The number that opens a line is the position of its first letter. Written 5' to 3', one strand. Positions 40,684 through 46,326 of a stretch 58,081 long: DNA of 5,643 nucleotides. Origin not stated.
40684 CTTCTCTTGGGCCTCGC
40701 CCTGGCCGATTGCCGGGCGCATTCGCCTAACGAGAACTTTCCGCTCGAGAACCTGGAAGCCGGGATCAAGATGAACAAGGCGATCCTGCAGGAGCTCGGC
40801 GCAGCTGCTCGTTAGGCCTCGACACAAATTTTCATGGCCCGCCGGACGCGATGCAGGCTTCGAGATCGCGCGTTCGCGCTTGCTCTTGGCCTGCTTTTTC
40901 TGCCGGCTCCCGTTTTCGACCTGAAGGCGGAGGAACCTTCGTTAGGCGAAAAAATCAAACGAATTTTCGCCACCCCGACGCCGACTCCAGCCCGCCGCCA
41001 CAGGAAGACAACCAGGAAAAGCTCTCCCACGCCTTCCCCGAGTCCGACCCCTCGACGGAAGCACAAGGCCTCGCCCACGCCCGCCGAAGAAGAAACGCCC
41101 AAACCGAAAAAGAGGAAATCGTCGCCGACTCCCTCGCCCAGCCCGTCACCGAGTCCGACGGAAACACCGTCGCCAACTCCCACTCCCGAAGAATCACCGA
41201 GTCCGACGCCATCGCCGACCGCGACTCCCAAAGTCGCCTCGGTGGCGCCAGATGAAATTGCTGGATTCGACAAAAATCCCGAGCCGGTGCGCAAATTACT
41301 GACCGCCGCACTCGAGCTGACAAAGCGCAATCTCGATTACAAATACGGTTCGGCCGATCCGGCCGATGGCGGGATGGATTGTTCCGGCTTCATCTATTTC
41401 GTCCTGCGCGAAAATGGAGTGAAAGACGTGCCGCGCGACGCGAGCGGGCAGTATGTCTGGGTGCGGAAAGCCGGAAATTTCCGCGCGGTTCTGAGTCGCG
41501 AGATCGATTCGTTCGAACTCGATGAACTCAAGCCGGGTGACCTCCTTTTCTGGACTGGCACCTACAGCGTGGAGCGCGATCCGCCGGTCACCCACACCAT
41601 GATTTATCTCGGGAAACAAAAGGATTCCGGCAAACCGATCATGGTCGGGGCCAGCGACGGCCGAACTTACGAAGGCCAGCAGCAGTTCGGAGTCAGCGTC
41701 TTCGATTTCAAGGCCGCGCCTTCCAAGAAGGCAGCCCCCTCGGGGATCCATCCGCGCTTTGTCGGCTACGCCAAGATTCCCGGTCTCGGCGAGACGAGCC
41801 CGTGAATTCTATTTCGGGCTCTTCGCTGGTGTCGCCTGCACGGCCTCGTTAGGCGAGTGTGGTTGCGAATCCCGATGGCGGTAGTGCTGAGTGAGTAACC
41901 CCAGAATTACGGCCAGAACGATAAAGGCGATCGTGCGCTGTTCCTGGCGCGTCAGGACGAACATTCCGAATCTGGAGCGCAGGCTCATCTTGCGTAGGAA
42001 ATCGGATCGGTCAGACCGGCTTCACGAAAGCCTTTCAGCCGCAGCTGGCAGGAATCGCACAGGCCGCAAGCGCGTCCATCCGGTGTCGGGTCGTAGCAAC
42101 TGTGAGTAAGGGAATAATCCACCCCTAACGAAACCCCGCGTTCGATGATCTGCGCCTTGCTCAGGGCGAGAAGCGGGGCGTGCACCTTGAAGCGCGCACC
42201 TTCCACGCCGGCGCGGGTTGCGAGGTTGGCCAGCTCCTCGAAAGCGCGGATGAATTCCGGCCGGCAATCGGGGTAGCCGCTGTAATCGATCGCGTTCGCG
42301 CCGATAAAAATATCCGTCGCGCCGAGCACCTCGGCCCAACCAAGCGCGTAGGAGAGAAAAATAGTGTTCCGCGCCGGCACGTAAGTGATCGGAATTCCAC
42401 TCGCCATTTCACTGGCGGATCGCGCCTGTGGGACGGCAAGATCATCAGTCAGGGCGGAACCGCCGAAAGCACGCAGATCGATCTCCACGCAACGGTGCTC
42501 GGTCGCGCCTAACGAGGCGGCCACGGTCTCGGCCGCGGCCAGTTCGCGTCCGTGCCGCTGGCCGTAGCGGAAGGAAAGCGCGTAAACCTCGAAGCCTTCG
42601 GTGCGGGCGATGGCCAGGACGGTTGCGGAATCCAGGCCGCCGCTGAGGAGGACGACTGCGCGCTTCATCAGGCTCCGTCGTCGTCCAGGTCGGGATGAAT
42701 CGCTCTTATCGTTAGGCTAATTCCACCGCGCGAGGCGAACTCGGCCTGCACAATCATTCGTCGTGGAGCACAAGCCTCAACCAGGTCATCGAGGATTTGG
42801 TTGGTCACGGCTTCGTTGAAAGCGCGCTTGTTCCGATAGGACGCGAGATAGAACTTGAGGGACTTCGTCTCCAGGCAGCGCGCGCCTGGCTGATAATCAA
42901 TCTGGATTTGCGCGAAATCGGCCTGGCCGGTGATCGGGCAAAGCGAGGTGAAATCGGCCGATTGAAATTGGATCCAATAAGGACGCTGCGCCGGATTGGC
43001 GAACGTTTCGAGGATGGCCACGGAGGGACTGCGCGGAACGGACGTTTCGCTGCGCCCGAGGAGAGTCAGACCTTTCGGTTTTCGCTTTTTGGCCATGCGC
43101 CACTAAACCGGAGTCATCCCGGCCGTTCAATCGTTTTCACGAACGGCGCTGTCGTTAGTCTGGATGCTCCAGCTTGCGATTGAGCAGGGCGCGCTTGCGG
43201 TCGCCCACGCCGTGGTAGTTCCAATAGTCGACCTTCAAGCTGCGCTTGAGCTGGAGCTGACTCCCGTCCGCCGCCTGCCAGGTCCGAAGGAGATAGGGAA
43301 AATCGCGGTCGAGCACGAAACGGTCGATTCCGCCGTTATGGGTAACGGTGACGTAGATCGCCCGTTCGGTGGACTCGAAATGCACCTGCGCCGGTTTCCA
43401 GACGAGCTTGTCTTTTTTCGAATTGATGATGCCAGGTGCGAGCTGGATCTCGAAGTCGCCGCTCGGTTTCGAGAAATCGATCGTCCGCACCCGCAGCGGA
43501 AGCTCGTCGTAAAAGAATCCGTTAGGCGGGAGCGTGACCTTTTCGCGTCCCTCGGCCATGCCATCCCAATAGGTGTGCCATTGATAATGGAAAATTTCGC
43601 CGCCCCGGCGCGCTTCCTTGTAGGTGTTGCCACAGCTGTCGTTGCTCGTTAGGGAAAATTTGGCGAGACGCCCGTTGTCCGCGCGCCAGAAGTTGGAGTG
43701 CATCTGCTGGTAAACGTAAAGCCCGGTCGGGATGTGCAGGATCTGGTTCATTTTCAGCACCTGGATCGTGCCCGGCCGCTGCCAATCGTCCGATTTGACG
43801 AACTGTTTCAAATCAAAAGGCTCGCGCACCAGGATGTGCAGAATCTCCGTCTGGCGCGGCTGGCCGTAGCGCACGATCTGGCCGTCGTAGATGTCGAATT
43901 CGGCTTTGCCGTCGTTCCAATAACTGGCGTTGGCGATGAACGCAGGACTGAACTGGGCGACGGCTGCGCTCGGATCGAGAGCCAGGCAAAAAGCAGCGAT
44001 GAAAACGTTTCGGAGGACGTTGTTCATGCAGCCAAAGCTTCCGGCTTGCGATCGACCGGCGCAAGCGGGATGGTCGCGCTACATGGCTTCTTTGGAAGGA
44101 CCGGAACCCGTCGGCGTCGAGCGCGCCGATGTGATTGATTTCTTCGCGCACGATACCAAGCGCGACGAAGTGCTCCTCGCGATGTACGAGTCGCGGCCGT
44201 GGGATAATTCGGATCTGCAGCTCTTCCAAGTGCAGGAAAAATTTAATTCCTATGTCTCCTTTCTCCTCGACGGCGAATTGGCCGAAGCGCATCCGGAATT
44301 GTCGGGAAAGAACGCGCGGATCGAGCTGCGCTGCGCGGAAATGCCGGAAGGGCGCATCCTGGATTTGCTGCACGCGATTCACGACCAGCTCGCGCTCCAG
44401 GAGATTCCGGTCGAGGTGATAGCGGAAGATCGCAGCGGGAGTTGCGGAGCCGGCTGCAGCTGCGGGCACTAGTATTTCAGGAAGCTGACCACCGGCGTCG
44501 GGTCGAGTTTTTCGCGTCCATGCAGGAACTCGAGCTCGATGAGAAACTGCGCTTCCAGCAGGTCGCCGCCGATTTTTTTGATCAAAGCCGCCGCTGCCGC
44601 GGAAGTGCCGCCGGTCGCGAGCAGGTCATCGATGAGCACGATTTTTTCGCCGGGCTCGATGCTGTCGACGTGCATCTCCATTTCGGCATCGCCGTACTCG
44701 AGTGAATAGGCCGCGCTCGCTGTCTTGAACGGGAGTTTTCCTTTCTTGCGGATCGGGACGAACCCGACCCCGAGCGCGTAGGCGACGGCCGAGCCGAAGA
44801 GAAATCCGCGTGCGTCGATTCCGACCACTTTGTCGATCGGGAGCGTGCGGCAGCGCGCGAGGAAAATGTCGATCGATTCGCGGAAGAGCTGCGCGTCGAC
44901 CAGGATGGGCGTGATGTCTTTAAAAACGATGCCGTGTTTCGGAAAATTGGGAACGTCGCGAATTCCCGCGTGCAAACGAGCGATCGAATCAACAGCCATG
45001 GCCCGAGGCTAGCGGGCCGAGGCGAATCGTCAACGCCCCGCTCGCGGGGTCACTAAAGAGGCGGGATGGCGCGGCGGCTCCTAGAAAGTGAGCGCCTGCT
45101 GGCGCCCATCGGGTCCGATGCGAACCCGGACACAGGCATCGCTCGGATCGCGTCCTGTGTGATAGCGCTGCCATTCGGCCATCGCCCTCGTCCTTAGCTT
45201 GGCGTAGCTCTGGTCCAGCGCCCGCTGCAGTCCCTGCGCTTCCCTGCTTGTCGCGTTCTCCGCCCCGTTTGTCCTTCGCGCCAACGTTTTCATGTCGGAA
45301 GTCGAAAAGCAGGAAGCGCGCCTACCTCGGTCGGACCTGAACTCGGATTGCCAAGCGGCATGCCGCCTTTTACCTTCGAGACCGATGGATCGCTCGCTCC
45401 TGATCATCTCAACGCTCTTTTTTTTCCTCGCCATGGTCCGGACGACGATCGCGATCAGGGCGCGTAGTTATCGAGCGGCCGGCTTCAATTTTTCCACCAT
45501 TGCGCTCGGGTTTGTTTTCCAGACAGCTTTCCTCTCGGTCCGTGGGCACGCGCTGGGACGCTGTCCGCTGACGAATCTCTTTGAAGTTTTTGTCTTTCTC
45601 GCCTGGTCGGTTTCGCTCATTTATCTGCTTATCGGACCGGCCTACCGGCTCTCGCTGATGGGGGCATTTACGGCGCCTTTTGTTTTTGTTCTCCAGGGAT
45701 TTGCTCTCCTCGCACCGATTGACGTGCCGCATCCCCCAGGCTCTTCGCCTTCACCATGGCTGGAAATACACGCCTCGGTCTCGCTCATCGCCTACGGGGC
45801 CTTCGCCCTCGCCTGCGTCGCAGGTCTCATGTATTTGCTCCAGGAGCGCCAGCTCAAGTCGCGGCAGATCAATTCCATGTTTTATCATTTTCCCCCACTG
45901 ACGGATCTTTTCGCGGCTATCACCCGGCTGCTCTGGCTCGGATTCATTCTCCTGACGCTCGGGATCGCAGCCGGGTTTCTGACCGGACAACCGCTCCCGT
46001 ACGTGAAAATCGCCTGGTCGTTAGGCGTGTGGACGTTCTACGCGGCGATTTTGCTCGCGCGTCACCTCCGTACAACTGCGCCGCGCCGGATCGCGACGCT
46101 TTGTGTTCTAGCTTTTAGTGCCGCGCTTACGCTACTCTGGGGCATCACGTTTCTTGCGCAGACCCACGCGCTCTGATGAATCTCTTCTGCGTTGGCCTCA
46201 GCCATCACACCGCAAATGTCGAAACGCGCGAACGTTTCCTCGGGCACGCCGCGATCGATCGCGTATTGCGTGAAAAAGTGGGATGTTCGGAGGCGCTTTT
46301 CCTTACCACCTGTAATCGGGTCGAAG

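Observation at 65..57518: Hyper-abundant 8/9-mer (G)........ in genes and spacers, both orientations, about one per 0.9 kb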

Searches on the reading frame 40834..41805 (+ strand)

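Call 45: search_protein_families(library=pfam, proteins=[window:40834-41805:+], max_evalue=0.01)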
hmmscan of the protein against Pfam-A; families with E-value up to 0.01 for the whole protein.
window:40834-41805:+ (323 aa): 1 family
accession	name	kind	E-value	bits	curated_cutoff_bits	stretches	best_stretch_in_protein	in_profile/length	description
PF00877.26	NLPC_P60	-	1.1e-09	38.6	23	1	168-263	3-76/105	NlpC/P60 family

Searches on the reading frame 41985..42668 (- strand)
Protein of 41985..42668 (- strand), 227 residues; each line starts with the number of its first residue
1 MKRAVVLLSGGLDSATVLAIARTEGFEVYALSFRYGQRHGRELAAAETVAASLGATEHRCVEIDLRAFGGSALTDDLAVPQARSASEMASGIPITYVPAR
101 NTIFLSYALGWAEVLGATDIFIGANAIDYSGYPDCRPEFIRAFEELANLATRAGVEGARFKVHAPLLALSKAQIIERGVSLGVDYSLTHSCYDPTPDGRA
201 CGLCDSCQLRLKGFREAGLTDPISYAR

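Call 45: search_protein_families(library=pfam, proteins=[window:41985-42668:-], max_evalue=0.01)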
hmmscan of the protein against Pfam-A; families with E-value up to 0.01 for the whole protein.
window:41985-42668:- (227 aa): 5 families
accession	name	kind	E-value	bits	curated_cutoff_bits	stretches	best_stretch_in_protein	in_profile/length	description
PF06508.19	QueC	-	4.9e-76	255.3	22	1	3-217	1-209/210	Queuosine biosynthesis protein QueC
PF00733.27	Asn_synthase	-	1.2e-07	32.2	21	1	6-60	22-77/354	Asparagine synthase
PF00764.25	Arginosuc_synth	-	0.00099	19.6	27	1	5-63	3-61/162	Arginosuccinate synthase N-terminal HUP domain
PF24167.1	DUF7411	-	0.0051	16.8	28.7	0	4-64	3-59/194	Family of unknown function (DUF7411)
PF02568.20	ThiI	-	0.008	16.2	20.5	0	3-66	5-68/197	Thiamine biosynthesis protein (ThiI)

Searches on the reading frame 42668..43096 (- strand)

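Call 45: search_protein_families(library=pfam, proteins=[window:42668-43096:-], max_evalue=0.01)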
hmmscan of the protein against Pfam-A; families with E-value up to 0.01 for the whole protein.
window:42668-43096:- (142 aa): 2 families
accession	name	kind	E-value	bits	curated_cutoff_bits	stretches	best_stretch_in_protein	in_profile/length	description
PF14489.11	QueF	-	5.8e-28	97.4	27.3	1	60-135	2-77/81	QueF-like protein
PF14819.11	QueF_N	-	0.00055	20.7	25.6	1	61-109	55-103/111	Nitrile reductase, 7-cyano-7-deazaguanine-reductase N-term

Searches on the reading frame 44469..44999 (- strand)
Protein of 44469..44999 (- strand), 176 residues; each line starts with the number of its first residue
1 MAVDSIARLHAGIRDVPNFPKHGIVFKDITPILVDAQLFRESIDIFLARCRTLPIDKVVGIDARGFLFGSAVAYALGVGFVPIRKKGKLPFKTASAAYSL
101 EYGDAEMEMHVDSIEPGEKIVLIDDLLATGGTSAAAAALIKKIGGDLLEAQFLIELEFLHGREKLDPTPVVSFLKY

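Call 46: search_protein_families(library=pfam, proteins=[window:44469-44999:-], max_evalue=0.01)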
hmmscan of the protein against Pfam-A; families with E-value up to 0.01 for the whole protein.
window:44469-44999:- (176 aa): 1 family
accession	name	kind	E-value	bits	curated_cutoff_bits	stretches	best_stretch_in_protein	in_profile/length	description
PF00156.33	Pribosyltran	-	9.2e-12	45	26.3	1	55-146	30-116/158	Phosphoribosyl transferase domain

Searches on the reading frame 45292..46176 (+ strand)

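Call 46: search_protein_families(library=pfam, proteins=[window:45292-46176:+], max_evalue=0.01)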
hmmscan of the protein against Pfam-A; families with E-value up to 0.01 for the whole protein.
window:45292-46176:+ (294 aa): 1 family
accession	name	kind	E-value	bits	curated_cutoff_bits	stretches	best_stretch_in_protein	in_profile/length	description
PF01578.25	Cytochrom_C_asm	-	1.5e-20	74.2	29.9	1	94-288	2-207/212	Cytochrome C assembly protein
